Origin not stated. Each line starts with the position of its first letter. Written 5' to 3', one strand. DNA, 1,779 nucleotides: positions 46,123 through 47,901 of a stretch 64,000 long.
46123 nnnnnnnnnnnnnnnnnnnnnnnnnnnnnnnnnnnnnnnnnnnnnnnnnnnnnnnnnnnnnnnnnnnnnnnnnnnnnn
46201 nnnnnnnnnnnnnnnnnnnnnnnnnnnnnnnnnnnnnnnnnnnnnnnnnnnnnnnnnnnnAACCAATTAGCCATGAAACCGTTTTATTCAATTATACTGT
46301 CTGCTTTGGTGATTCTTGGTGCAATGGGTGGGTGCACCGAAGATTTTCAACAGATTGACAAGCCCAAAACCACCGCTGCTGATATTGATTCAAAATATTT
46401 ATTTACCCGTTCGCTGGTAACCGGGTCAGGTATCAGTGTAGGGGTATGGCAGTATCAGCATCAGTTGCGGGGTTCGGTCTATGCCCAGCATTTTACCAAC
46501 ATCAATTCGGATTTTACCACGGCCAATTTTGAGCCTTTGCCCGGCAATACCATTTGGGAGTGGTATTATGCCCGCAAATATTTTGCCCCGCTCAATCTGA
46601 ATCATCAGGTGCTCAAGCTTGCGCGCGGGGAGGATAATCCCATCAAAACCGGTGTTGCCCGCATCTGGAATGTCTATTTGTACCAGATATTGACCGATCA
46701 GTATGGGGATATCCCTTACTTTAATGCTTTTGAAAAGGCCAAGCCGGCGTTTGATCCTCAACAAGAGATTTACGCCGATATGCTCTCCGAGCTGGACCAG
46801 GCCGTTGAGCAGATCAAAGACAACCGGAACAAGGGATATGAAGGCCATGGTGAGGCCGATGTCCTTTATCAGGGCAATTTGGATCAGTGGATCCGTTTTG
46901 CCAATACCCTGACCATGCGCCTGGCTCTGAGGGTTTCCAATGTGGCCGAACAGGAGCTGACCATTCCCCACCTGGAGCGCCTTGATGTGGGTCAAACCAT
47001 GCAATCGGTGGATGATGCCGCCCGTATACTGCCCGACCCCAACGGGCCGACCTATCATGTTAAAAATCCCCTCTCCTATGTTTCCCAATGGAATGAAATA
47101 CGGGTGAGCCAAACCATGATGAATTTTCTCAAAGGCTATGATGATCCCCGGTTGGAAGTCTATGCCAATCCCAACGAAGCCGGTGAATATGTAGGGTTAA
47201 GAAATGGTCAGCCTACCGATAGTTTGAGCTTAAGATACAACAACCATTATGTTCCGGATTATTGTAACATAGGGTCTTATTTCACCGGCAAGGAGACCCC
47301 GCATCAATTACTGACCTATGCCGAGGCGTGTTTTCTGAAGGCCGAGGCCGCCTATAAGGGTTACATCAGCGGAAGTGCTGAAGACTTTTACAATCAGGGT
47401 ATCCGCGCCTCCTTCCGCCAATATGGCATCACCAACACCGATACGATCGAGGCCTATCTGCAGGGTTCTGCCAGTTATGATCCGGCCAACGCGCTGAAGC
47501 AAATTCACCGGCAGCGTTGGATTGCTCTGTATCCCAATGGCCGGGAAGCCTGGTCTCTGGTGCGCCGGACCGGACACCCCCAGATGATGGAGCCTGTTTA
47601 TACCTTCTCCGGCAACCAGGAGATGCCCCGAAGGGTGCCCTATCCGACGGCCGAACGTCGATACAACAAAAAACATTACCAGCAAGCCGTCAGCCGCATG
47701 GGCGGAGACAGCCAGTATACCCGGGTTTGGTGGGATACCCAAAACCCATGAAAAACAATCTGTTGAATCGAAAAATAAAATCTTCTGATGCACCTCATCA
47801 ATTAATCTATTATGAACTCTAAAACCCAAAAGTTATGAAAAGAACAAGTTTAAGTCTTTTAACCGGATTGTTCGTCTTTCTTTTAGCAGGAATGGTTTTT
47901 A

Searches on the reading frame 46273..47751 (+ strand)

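Call 4: search_protein_families(library=pfam, proteins=[window:46273-47751:+], max_evalue=0.01)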
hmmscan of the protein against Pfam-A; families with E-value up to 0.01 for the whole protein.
window:46273-47751:+ (492 aa): 3 families
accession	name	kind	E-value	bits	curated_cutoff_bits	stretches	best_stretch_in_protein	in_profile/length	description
PF12771.13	SusD-like_2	-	1e-84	285.3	27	1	60-458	26-415/415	Starch-binding associating with outer membrane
PF12741.13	SusD-like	-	7.9e-82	276.3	27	2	59-400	42-373/495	Susd and RagB outer membrane lipoprotein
PF14322.12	SusD-like_3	-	3.9e-05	24.4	27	1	87-189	70-173/191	Starch-binding associating with outer membrane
